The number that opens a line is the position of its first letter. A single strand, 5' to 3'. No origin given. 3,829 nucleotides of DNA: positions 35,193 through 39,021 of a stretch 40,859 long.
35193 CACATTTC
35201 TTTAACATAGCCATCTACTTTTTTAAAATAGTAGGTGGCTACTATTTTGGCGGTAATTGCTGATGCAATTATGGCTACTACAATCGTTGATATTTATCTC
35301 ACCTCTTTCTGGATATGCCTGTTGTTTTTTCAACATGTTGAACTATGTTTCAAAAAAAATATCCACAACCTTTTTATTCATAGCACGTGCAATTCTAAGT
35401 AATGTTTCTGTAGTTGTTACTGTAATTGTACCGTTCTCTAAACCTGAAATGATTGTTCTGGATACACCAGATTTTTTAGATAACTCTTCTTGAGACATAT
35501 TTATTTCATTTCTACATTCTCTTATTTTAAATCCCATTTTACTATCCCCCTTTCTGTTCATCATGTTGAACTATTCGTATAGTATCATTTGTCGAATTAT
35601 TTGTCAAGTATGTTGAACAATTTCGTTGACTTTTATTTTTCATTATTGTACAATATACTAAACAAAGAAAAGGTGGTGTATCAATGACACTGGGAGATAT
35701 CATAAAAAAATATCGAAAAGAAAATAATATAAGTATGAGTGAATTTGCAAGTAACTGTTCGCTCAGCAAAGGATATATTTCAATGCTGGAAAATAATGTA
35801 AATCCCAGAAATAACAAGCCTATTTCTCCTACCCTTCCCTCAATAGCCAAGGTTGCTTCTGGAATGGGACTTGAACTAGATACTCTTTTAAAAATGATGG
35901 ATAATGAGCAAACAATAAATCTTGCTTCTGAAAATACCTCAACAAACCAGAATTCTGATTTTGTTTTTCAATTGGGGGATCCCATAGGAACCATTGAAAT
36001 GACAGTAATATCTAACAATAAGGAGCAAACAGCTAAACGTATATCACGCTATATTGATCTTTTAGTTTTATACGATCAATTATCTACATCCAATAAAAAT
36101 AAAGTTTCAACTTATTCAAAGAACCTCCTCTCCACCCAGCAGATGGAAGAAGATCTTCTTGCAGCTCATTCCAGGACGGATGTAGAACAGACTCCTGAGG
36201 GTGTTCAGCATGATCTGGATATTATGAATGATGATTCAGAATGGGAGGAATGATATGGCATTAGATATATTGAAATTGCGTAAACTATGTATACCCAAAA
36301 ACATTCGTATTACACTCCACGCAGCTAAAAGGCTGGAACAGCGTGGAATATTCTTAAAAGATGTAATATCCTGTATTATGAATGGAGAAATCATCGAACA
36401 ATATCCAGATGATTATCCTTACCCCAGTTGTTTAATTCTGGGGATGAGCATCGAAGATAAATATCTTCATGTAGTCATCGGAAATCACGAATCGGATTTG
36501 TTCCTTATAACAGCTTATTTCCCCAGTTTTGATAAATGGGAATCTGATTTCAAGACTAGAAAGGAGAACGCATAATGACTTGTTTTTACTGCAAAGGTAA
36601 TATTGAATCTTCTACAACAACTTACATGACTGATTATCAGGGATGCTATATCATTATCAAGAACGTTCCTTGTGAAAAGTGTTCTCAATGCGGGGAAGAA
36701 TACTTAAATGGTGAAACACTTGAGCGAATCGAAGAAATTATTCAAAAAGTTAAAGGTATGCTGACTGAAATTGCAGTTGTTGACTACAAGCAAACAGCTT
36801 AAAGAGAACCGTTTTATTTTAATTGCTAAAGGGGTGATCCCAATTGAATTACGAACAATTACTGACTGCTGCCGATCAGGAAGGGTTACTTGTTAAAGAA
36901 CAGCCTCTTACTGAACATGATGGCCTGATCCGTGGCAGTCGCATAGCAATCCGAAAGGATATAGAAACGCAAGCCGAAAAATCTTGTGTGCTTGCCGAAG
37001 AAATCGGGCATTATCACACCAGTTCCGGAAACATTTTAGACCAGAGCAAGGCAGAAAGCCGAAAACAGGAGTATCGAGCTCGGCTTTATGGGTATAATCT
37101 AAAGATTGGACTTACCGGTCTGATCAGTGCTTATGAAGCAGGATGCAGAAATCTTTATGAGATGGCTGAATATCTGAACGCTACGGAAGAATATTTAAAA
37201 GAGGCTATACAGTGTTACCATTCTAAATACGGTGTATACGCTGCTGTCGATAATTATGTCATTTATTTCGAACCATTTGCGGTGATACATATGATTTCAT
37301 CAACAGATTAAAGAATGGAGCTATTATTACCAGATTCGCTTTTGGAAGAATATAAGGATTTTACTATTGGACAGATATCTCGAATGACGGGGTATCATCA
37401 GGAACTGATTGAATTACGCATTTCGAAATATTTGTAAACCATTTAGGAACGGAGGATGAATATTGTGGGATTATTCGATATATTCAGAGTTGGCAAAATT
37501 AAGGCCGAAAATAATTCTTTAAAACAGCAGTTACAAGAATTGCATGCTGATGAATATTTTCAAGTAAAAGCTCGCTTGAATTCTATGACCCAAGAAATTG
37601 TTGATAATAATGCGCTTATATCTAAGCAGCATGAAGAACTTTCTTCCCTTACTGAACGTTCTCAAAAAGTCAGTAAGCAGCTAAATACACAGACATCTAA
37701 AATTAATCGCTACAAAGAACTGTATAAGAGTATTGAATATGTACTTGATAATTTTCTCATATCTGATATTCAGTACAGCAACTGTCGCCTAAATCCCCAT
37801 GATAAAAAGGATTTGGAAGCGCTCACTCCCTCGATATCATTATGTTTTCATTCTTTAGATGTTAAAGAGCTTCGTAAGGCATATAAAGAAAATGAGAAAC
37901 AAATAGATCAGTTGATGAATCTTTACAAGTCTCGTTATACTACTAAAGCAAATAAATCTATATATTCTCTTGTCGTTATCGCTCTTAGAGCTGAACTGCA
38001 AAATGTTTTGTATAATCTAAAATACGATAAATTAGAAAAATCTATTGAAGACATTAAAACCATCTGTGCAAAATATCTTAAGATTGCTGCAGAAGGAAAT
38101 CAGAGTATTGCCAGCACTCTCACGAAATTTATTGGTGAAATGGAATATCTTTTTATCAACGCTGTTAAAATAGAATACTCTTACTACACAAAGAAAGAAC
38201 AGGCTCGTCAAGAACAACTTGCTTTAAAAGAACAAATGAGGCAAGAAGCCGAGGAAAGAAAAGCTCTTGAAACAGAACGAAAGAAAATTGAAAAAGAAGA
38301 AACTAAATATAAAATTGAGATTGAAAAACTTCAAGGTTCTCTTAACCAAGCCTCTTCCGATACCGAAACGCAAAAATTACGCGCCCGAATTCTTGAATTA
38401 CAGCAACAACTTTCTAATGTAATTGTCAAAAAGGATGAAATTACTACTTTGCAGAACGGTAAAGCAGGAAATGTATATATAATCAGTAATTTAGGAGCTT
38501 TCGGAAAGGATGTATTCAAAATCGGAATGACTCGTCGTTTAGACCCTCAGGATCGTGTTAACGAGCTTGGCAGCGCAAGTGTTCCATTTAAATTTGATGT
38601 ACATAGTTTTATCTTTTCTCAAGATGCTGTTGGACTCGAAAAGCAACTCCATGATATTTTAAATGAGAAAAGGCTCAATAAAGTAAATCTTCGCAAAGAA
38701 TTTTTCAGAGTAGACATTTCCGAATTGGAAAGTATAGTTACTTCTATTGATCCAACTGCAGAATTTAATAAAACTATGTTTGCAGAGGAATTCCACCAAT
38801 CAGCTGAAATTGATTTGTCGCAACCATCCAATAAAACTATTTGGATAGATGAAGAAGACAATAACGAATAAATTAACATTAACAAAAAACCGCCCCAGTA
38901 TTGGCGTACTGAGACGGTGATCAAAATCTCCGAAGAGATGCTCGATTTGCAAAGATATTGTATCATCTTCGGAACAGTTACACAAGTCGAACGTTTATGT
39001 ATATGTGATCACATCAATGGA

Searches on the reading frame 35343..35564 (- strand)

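Call 12: search_protein_families(library=pfam, proteins=[window:35343-35564:-], max_evalue=0.01)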
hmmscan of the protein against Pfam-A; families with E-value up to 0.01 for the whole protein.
window:35343-35564:- (73 aa): 6 families
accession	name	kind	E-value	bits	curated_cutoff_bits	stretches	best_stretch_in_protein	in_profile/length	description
PF01381.28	HTH_3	-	1.5e-15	57.4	23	1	14-67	1-53/55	Helix-turn-helix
PF12844.13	HTH_19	-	4.7e-09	36.5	30.2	1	13-61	3-50/64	Helix-turn-helix domain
PF13443.12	HTH_26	-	1.6e-08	35.1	22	1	13-70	1-58/63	Cro/C1-type HTH DNA-binding domain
PF13560.12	HTH_31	-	1.8e-07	31.8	27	1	11-61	3-53/64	Helix-turn-helix domain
PF13744.12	HTH_37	-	0.0006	20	27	1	9-66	18-75/80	Helix-turn-helix domain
PF13413.12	HTH_25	-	0.0078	16.5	24.6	1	15-48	3-36/62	Helix-turn-helix domain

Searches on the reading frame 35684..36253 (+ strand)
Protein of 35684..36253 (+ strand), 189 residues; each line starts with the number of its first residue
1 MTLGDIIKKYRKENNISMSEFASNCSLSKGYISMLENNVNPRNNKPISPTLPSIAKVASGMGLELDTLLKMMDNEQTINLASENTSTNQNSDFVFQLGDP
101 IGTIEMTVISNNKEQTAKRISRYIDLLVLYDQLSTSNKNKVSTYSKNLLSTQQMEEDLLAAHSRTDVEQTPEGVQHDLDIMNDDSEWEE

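Call 12: search_protein_families(library=pfam, proteins=[window:35684-36253:+], max_evalue=0.01)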
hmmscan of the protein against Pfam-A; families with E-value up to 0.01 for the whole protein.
window:35684-36253:+ (189 aa): 2 families
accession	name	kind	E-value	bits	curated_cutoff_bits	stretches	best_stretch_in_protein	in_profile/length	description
PF01381.28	HTH_3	-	2.3e-07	31.1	23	1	7-41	1-36/55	Helix-turn-helix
PF12844.13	HTH_19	-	1.2e-06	28.8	30.2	1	7-55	4-48/64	Helix-turn-helix domain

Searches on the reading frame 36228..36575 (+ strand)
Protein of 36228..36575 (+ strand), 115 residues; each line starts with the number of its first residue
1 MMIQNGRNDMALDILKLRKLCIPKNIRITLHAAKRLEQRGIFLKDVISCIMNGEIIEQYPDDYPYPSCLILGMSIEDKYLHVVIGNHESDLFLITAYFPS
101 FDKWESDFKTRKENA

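Call 12: search_protein_families(library=pfam, proteins=[window:36228-36575:+], max_evalue=0.01)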
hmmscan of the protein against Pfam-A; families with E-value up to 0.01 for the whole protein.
window:36228-36575:+ (115 aa): 1 family
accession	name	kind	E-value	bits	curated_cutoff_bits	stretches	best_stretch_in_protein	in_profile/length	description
PF14076.12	DUF4258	-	6.1e-27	94.2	25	1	28-97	1-70/71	Domain of unknown function (DUF4258)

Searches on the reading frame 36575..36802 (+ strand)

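Call 12: search_protein_families(library=pfam, proteins=[window:36575-36802:+], max_evalue=0.01)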
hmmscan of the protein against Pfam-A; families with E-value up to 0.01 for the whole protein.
window:36575-36802:+ (75 aa): 2 families
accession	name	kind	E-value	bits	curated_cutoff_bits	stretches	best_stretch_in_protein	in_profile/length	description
PF15731.11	MqsA_antitoxin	-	2e-05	25.2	30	1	1-61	1-62/131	Antitoxin component of bacterial toxin-antitoxin system, MqsA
PF14122.12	YokU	-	0.00035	20.9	27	1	3-56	2-58/87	YokU-like protein, putative antitoxin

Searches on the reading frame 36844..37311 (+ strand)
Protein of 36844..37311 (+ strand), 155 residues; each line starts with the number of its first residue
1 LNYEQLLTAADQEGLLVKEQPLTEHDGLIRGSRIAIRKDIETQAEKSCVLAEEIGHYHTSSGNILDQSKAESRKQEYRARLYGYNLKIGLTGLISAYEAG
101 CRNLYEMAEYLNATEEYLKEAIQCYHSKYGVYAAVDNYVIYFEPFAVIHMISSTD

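Call 12: search_protein_families(library=pfam, proteins=[window:36844-37311:+], max_evalue=0.01)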
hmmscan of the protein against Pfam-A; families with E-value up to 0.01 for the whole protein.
window:36844-37311:+ (155 aa): 1 family
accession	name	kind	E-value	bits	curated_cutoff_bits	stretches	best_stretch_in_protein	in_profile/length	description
PF06114.19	Peptidase_M78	-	0.00013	22.2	22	1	13-120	4-120/123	IrrE N-terminal-like domain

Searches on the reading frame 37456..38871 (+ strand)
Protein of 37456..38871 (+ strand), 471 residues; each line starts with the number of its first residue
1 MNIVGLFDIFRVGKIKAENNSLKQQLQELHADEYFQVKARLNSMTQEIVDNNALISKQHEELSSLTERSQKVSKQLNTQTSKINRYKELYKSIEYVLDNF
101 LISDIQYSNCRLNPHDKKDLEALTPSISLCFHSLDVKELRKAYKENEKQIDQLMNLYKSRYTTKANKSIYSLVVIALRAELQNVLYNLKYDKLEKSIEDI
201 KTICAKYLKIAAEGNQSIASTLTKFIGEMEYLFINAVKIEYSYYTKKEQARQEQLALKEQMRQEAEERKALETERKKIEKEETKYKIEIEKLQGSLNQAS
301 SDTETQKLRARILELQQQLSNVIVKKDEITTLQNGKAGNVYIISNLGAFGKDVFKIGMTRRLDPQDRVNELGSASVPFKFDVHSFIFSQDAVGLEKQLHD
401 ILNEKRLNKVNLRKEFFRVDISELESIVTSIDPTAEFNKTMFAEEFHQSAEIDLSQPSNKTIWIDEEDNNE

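Call 12: search_protein_families(library=pfam, proteins=[window:37456-38871:+], max_evalue=0.01)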
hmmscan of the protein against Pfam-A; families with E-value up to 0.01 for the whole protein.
window:37456-38871:+ (471 aa): 2 families
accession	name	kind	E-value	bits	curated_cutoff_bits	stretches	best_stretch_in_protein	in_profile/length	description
PF13455.12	MUG113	-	5.8e-19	68.9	22.3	1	354-429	1-71/73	Meiotically up-regulated gene 113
PF10544.15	T5orf172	-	3.1e-14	53.7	20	1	339-431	2-100/101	T5orf172 domain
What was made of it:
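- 37456..38871 (+): T5orf172/MUG113-domain cargo gene, convergent with module 1. Call 12.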
